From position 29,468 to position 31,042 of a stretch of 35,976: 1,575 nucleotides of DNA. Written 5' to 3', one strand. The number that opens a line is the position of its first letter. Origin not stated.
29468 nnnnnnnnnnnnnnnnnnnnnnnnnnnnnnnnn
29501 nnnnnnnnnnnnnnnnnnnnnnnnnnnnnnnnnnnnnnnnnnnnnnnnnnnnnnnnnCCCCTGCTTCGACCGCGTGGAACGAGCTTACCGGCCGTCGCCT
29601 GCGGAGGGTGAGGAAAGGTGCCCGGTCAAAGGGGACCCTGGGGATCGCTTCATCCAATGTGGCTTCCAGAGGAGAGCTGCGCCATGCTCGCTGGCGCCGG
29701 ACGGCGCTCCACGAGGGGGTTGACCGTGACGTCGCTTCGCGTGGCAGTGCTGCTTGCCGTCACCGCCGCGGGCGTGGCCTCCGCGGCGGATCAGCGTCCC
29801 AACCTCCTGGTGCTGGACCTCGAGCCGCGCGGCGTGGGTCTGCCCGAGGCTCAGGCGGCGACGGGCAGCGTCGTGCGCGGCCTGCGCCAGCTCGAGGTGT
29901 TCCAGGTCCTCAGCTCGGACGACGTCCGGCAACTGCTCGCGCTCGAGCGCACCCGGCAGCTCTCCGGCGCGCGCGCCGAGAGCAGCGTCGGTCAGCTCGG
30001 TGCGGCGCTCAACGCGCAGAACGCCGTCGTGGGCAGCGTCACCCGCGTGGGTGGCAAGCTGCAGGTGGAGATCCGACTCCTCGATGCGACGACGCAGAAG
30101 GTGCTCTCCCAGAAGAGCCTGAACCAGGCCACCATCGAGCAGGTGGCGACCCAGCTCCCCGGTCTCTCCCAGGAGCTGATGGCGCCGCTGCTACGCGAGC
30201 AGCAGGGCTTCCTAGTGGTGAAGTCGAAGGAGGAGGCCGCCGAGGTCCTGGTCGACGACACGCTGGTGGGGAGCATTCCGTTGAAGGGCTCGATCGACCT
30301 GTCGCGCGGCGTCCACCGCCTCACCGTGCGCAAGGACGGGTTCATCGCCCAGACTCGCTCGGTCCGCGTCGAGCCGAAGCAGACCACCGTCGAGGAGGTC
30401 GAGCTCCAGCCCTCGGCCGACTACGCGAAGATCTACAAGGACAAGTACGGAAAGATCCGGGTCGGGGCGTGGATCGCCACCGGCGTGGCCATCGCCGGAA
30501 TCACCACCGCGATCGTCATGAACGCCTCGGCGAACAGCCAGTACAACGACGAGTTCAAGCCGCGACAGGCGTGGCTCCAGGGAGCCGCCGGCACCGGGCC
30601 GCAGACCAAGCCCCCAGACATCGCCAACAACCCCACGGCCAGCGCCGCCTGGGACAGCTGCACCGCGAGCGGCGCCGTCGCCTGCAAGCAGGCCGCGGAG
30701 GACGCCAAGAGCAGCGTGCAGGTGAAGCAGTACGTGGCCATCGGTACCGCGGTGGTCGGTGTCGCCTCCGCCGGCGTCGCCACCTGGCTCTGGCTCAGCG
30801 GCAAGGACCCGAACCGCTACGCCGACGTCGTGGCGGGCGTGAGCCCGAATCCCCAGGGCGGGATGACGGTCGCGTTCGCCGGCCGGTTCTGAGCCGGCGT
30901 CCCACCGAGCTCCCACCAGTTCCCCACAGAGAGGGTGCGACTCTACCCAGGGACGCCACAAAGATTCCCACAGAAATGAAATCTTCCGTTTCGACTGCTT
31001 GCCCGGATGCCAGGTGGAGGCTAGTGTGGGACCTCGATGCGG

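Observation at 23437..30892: Tandem paralogous cysteine-conserved giant lipoprotein genes divergently paired with a PEGA membrane protein: an uncharacterised envelope module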

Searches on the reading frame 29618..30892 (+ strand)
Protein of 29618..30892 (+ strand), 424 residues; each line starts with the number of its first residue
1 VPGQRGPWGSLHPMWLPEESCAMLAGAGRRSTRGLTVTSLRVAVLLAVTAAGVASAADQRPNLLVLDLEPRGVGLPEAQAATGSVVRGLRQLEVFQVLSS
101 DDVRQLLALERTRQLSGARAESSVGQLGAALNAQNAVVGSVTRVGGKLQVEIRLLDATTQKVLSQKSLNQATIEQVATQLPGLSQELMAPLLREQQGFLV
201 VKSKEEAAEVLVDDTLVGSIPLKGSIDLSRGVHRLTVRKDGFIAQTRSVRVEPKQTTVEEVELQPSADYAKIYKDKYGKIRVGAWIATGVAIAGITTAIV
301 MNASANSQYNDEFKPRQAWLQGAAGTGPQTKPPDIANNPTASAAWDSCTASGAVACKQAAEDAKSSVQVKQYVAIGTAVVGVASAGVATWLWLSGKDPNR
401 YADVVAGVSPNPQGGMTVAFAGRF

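Call 7: search_protein_families(library=pfam, proteins=[window:29618-30892:+], max_evalue=1)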
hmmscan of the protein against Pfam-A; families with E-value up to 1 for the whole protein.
window:29618-30892:+ (424 aa): 8 families
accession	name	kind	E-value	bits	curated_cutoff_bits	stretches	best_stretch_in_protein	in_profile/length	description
PF08308.17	PEGA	-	1.4e-06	28.6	20.8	1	199-265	4-69/71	PEGA domain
PF13620.12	CarboxypepD_reg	-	0.0036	18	32.3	1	228-264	45-82/82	Carboxypeptidase regulatory-like domain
PF17680.6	FlgO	-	0.011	16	22.6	1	124-166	79-121/130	FlgO protein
PF04052.18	TolB_N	-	0.02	15.4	22.4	1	130-161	72-104/106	TolB amino-terminal domain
PF11684.13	DUF3280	-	0.05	14.3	30.1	1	85-167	36-115/138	Protein of unknown function (DUF2380)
PF11196.13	DUF2834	-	0.055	14.2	22.9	1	335-393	36-93/96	Protein of unknown function DUF2834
PF21473.3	Ssb-like_OB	-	0.088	13.5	24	1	159-243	11-95/97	Single-stranded DNA binding protein Ssb-like, OB fold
PF21226.3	MalQ_N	-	0.11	13.3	24.1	1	194-244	32-83/91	MalQ N-terminal beta sandwich domain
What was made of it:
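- On Pfam PEGA (neighbour protein): 28.6 bits at residues 199-265 (call 7).
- Closest known: TolB / Tol-Pal. Different: The elements sit on two different proteins, and the TolB_N hit is sub-threshold (call 7).
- Checked: There are only sub-threshold FlgO, TolB_N and DUF3280 hits, at E 0.01-0.05 (call 7).
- Weak TolB_N, FlgO and DUF3280 signals in the PEGA protein's N-domain (call 7). All TolB_N-type hits are below Pfam cut-offs, at E 0.01-0.05 (call 7).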

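Call 10: search_protein_families(library=ncbifam, proteins=[window:29618-30892:+], max_evalue=1)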
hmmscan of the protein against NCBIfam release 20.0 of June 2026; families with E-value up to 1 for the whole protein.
window:29618-30892:+ (424 aa): 1 family
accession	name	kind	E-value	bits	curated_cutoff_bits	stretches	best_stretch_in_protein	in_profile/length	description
NF011446.0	PRK14869.2-2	equivalog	0.068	11.6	601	1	93-171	97-172/576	putative manganese-dependent inorganic diphosphatase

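Call 12: search_solved_structures(query=window:29618-30892:+, max_evalue=1)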
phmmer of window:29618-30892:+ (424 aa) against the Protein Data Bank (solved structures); distinct sequences matched with E-value up to 1: 3.
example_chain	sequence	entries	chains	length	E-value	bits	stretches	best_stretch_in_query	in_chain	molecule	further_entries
7s57_A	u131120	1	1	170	0.21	14.1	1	180-280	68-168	Class A sortase, sortase A chimera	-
7s4o_A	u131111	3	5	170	0.77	12.3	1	180-280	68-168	Sortase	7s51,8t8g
8snq_A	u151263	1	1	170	0.85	12.1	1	179-280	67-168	Sortase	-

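Call 15: find_homologous_proteins(query=window:29681-30892:+, max_evalue=0.001)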
Query window:29681-30892:+ (403 aa): 153 proteins with E <= 0.001 among 8000 candidates; the best 120 are listed.
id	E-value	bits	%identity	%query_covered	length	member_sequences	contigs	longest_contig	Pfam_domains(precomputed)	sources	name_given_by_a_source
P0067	4.6e-238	808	98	97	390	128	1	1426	PF08308.18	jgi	jgi:hypothetical protein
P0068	6.1e-228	774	93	97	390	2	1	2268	PF08308.18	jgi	jgi:hypothetical protein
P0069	5.0e-225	765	91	96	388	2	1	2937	PF08308.18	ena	-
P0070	6.1e-224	761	91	96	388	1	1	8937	PF08308.18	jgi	-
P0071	7.3e-224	761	91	96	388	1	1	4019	PF08308.18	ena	-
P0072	1.4e-223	760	91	97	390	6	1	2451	PF08308.18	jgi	-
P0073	2.6e-223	759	91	96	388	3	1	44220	PF08308.18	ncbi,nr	ncbi:MAG TPA: PEGA domain-containing protein [Myxococcaceae bacterium]|nr:PEGA domain-containing pro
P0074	6.7e-222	754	90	96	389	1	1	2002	PF08308.18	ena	-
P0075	1.3e-221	754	90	96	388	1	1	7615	PF08308.18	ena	-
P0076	2.0e-221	753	89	97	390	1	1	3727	PF08308.18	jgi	jgi:hypothetical protein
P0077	2.6e-221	752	90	96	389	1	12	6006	PF08308.18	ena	-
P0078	2.9e-221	752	90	96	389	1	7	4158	PF08308.18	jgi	-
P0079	1.8e-220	750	90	96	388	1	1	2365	PF08308.18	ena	-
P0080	2.1e-220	750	90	96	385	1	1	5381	PF08308.18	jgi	-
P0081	2.2e-220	749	89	97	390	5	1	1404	PF08308.18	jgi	-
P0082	8.2e-220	748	89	96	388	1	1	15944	PF08308.18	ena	-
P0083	1.3e-219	747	88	97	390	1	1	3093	PF08308.18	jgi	jgi:hypothetical protein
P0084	5.4e-219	745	88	96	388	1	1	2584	PF08308.18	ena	-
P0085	1.0e-218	744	91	94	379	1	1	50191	PF08308.18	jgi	jgi:hypothetical protein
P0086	2.1e-218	743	88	96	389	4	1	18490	PF08308.18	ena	-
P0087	3.8e-218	742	90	95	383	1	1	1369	PF08308.18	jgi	jgi:hypothetical protein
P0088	5.0e-218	742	88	96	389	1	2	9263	PF08308.18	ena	-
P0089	1.5e-217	740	89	96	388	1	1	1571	PF08308.18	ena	-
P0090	3.6e-217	739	92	91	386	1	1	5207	PF08308.18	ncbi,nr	ncbi:MAG TPA: PEGA domain-containing protein [Myxococcaceae bacterium]|nr:PEGA domain-containing pro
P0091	5.1e-217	738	89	96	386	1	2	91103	PF08308.18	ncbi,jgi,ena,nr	ncbi:MAG TPA: PEGA domain-containing protein [Myxococcaceae bacterium]|nr:PEGA domain-containing pro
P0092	6.7e-217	738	89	96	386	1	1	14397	PF08308.18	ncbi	-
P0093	1.4e-216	737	90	96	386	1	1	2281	PF08308.18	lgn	-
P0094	6.7e-216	735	89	95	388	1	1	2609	PF08308.18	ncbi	-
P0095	1.2e-215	734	89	96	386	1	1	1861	PF08308.18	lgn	-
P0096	1.5e-215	733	89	96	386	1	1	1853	PF08308.18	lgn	-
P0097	1.9e-215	733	88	96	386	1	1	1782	PF08308.18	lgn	-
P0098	2.3e-215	733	90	91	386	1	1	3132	PF08308.18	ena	-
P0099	2.9e-215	733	89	96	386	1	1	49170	PF08308.18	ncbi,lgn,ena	-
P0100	3.1e-215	733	91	91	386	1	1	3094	PF08308.18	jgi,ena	-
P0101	6.1e-215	732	89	95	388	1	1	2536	PF08308.18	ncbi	-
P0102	7.7e-215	731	88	96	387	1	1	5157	PF08308.18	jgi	-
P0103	9.4e-215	731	89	96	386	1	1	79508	PF08308.18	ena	-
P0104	6.8e-214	728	90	92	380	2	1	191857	PF08308.18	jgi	jgi:hypothetical protein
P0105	8.0e-214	728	90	91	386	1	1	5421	PF08308.18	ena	-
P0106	1.2e-213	727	94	90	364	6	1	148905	PF08308.18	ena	-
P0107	4.6e-212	722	86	96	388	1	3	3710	PF08308.18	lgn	-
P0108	1.3e-201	688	83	96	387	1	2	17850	PF08308.18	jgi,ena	-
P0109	5.3e-197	673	91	84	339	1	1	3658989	PF08308.18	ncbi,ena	-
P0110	5.3e-195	666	82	96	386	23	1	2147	PF08308.18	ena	-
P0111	9.6e-193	659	80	97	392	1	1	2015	PF08308.18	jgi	jgi:hypothetical protein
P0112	2.3e-192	657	79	96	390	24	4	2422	PF08308.18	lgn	-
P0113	8.7e-192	655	79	96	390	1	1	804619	PF08308.18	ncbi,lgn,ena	-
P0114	2.8e-189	647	79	96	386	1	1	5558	PF08308.18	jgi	jgi:PEGA domain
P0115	9.5e-189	645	80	91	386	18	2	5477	PF08308.18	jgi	jgi:hypothetical protein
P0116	2.7e-188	644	81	91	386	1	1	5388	PF08308.18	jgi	jgi:hypothetical protein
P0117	5.2e-185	633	77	96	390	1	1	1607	PF08308.18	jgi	-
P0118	6.1e-183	626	77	95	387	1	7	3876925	PF08308.18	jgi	jgi:TolB-like protein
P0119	4.6e-177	607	75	95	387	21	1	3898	PF08308.18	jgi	-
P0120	7.0e-166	570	94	70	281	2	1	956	PF08308.18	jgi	jgi:hypothetical protein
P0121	1.2e-165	569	93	73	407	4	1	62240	PF08308.18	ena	-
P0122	2.5e-158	545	67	92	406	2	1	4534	PF08308.18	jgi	jgi:TolB-like protein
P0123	2.9e-157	542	68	91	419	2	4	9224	PF08308.18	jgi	-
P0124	7.9e-156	537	68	91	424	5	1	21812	PF08308.18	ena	-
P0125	2.4e-155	535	68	91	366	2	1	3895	PF08308.18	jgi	jgi:hypothetical protein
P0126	2.7e-155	535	67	93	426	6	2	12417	PF08308.18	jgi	jgi:TolB-like protein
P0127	4.9e-155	534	68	93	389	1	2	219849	PF08308.18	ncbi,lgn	-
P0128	7.1e-155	534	67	92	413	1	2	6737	PF08308.18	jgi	jgi:hypothetical protein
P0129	9.6e-155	533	67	94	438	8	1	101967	PF08308.18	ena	-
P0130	1.6e-154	533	67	91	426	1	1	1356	PF08308.18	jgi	jgi:hypothetical protein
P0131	2.9e-154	532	67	94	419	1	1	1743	PF08308.18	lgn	-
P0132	3.3e-154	532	67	94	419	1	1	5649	PF08308.18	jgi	jgi:TolB-like protein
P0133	1.4e-153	530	67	94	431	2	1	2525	PF08308.18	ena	-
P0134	1.5e-153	530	67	92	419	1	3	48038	PF08308.18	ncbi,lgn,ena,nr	ncbi:MAG TPA: PEGA domain-containing protein [Myxococcaceae bacterium]|nr:PEGA domain-containing pro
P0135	1.7e-153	529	68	91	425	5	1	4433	PF08308.18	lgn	-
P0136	2.6e-153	529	66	92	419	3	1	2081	PF08308.18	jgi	jgi:TolB-like protein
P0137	4.2e-153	528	67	92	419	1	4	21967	PF08308.18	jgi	-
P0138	4.3e-153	528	66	94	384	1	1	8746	PF08308.18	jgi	jgi:PEGA domain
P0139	5.0e-153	528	66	94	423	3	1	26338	PF08308.18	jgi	jgi:TolB-like protein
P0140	6.4e-153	528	66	94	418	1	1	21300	PF08308.18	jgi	-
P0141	5.6e-152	524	66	91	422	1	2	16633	PF08308.18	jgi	jgi:PEGA domain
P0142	6.1e-152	524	65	92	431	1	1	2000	PF08308.18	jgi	-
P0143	1.8e-151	523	65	91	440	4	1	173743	PF08308.18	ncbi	-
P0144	9.6e-151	520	66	91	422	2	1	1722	PF08308.18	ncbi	-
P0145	1.6e-150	520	67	90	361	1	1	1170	PF08308.18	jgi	-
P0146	2.7e-148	512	65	94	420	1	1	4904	PF08308.18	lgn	-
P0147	3.0e-148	512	64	91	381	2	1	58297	PF08308.18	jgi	jgi:hypothetical protein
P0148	3.3e-148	512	65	91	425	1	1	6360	PF08308.18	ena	-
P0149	4.8e-147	508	65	91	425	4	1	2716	PF08308.18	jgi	-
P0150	7.5e-142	491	91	61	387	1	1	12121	PF08308.18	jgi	jgi:hypothetical protein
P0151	1.1e-130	454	75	70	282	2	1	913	PF08308.18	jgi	jgi:hypothetical protein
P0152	4.1e-124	433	78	63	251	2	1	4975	PF08308.18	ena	-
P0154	4.2e-110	387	52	84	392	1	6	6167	PF08308.18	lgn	-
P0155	9.7e-109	382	52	92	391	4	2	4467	PF08308.18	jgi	jgi:TolB-like protein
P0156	2.4e-107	378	52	93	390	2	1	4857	PF08308.18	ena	-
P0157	1.3e-106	375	52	94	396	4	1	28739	PF08308.18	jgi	-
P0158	2.3e-105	371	50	92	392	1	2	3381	PF08308.18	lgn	-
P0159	2.5e-105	371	51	94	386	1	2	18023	PF08308.18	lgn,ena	-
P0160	2.3e-103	364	51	91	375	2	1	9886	PF08308.18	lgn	-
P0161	3.7e-103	364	51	91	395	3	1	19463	PF08308.18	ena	-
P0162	1.8e-101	358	50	91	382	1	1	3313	PF08308.18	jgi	jgi:TolB-like protein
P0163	5.2e-101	357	52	95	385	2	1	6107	PF08308.18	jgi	-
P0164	6.7e-101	356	49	96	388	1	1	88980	PF08308.18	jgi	jgi:TolB-like protein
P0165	6.2e-100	353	51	91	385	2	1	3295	PF08308.18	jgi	-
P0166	6.7e-100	353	48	91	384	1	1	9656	PF08308.18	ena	-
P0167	1.4e-99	352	50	86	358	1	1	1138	PF08308.18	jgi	jgi:hypothetical protein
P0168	1.1e-98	349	51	95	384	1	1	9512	PF08308.18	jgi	jgi:TolB-like protein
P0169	1.5e-98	349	49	94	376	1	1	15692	PF08308.18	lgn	-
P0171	1.1e-97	346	48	94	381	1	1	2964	PF08308.18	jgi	jgi:hypothetical protein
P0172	1.8e-97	345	50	93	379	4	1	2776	PF08308.18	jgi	jgi:TolB-like protein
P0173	1.4e-96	342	51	91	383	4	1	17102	PF08308.18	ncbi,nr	ncbi:MAG: PEGA domain-containing protein [Myxococcaceae bacterium]|nr:PEGA domain-containing protein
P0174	6.0e-96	340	49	87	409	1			PF08308.18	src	-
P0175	7.2e-96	340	47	96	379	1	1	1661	PF08308.18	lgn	-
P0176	1.0e-95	339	49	94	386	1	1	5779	PF08308.18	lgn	-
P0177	1.3e-95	339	48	95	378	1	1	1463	PF08308.18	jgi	jgi:TolB-like protein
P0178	1.7e-95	339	50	91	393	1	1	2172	PF08308.18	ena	-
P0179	4.9e-95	337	48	96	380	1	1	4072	PF08308.18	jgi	jgi:TolB-like protein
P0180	9.6e-95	336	50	86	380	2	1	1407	PF08308.18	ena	-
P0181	1.2e-94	336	50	85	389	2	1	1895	PF08308.18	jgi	jgi:hypothetical protein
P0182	1.4e-94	336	47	92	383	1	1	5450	PF08308.18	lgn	-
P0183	2.5e-94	335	48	96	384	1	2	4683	PF08308.18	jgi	-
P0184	5.7e-94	334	48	92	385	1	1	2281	PF08308.18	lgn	-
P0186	7.0e-93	330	48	87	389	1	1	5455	PF08308.18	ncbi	-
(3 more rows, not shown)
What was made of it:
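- On Pfam PEGA (neighbour protein): Nearly all homologs carry PF08308 (call 15).
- JGI names some homologs 'TolB-like protein' (call 15). High conservation of the PEGA protein (call 15).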

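Call 20: find_encoding_contigs(protein=P0127, flank=10000, max_places=1)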
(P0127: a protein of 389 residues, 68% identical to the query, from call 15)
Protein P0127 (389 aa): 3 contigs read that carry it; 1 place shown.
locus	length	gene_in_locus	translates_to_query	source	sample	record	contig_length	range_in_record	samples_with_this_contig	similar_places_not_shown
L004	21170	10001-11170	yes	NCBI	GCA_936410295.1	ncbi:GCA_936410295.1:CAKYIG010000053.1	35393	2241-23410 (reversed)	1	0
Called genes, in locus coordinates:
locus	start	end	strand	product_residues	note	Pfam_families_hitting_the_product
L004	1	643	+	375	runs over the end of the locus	PF00089:Trypsin, PF13365:Trypsin_2, PF00595:PDZ (faint), PF17820:PDZ_6 (faint), PF13180:PDZ_2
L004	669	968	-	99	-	-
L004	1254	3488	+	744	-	PF00930:DPPIV_N, PF02129:Peptidase_S15 (weak), PF00326:Peptidase_S9, PF12146:Hydrolase_4 (faint)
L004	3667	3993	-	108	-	PF00313:CSD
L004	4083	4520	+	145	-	PF00583:Acetyltransf_1, PF13673:Acetyltransf_10 (weak), PF13508:Acetyltransf_7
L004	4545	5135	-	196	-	PF00198:2-oxoacid_dh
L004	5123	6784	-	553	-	PF02779:Transket_pyr, PF16870:OxoGdeHyase_C, PF00364:Biotin_lipoyl, PF02817:E3_binding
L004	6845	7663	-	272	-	PF00676:E1_dh (faint)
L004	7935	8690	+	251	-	-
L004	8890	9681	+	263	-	PF00106:adh_short, PF13561:adh_short_C2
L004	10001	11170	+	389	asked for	PF08308:PEGA (weak)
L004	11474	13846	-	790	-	PF02861:Clp_N, PF13191:AAA_16 (faint), PF13401:AAA_22 (faint), PF17871:AAA_lid_9, PF07724:AAA_2, PF00004:AAA, PF07728:AAA_5, PF10431:ClpB_D2-small, +2 more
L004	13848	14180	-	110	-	PF02617:ClpS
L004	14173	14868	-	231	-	PF04339:FemAB_like, PF13480:Acetyltransf_6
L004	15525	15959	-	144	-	-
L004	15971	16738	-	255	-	-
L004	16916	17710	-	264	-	PF00069:Pkinase, PF07714:PK_Tyr_Ser-Thr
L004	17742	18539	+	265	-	-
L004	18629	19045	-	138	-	-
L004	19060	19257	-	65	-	-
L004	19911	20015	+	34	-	-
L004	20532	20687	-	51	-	-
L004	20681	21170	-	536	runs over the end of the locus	PF00069:Pkinase, PF07714:PK_Tyr_Ser-Thr, PF01636:APH (faint)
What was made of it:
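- Tried and rejected: After L004 I concluded that PEGA is only a backbone gene and the lipoproteins a late insertion (call 20).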

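Call 21: find_encoding_contigs(protein=P0164, flank=10000, max_places=1)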
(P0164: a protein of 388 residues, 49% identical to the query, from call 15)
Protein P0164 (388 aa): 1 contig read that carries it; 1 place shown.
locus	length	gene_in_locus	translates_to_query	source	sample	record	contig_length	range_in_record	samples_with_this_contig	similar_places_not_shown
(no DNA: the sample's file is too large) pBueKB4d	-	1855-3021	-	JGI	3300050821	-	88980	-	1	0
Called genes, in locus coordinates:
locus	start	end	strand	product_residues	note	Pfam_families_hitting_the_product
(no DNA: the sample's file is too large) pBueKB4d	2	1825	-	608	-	?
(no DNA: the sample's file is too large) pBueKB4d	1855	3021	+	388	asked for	PF08308:PEGA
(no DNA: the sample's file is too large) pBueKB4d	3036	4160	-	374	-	-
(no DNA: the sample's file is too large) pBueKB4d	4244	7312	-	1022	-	-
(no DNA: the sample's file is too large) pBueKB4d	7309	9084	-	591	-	PF00691:OmpA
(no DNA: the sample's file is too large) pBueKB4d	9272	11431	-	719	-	-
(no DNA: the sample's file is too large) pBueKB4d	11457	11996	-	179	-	PF11937:DUF3455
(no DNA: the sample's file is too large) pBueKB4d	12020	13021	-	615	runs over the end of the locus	PF06537:DHOR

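Call 56: search_solved_structures(query=A6, max_evalue=10)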
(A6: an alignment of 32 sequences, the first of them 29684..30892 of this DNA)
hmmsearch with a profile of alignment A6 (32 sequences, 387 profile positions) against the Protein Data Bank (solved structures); distinct sequences matched with E-value up to 10: 1.
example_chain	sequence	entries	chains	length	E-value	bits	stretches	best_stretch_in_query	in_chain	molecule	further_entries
6mkg_A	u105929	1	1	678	1.6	10.8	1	241-306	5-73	penicillin binding protein 5 (PBP5)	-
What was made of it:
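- On TolB_N / FlgO / LpoB-type alpha/beta domain (neighbour protein): The PEGA profile finds nothing relevant in the PDB (call 56).
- Tried and rejected: The PEGA profile hit nothing relevant (call 56).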

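Call 73: find_encoding_contigs(protein=P0173, flank=8000, max_places=1)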
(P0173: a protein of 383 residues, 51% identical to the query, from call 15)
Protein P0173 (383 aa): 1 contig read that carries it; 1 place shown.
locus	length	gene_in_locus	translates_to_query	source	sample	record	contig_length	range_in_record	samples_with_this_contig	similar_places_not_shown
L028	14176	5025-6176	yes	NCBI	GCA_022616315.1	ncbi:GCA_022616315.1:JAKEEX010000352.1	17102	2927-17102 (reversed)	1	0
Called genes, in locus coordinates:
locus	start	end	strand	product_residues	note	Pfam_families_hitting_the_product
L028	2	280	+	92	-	?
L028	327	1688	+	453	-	PF10011:DUF2254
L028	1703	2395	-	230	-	PF04055:Radical_SAM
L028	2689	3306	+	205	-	-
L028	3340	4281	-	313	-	PF00069:Pkinase, PF07714:PK_Tyr_Ser-Thr, PF01636:APH (weak)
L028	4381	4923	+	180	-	PF04186:FxsA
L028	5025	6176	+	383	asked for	PF08308:PEGA (faint)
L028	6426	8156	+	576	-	PF00890:FAD_binding_2 (faint), PF01266:DAO, PF01494:FAD_binding_3 (faint), PF01593:Amino_oxidase, PF06100:MCRA (faint), PF07992:Pyr_redox_2 (faint), PF12831:FAD_oxidored (faint), PF13450:NAD_binding_8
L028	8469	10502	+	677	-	PF00497:SBP_bac_3, PF12974:Phosphonate-bd (faint), PF10613:Lig_chan-Glu_bd (faint), PF00497:SBP_bac_3, PF01464:SLT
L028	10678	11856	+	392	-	PF00149:Metallophos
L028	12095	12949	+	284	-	PF01464:SLT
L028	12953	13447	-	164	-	PF13474:SnoaL_3, PF14534:DUF4440 (weak)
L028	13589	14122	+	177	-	PF04237:YjbR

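Call 74: find_encoding_contigs(protein=P0157, flank=8000, max_places=1)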
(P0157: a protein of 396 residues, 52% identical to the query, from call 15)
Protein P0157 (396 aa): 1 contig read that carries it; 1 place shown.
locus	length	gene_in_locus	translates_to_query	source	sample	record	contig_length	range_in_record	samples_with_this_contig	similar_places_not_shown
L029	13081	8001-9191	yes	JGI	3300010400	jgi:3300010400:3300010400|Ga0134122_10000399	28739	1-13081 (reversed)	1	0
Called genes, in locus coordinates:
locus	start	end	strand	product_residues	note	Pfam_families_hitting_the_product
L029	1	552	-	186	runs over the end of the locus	-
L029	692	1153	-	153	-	-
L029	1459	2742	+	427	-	PF22842:Pel9A-like_beta_helix (weak), PF05048:NosD (faint), PF13229:Beta_helix (weak)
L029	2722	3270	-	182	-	-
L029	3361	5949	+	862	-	-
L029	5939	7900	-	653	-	-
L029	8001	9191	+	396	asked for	PF08308:PEGA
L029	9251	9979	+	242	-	PF03544:TonB_C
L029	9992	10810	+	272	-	PF02811:PHP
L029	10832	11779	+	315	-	PF00753:Lactamase_B (faint), PF13483:Lactamase_B_3, PF12706:Lactamase_B_2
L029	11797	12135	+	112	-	PF13484:Fer4_16 (faint), PF14697:Fer4_21 (faint), PF12837:Fer4_6 (faint), PF13237:Fer4_10, PF12838:Fer4_7, PF13187:Fer4_9, PF00037:Fer4 (weak)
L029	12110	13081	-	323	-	?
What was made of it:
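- A TonB_C gene lies directly downstream of PEGA in L029 (call 74).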
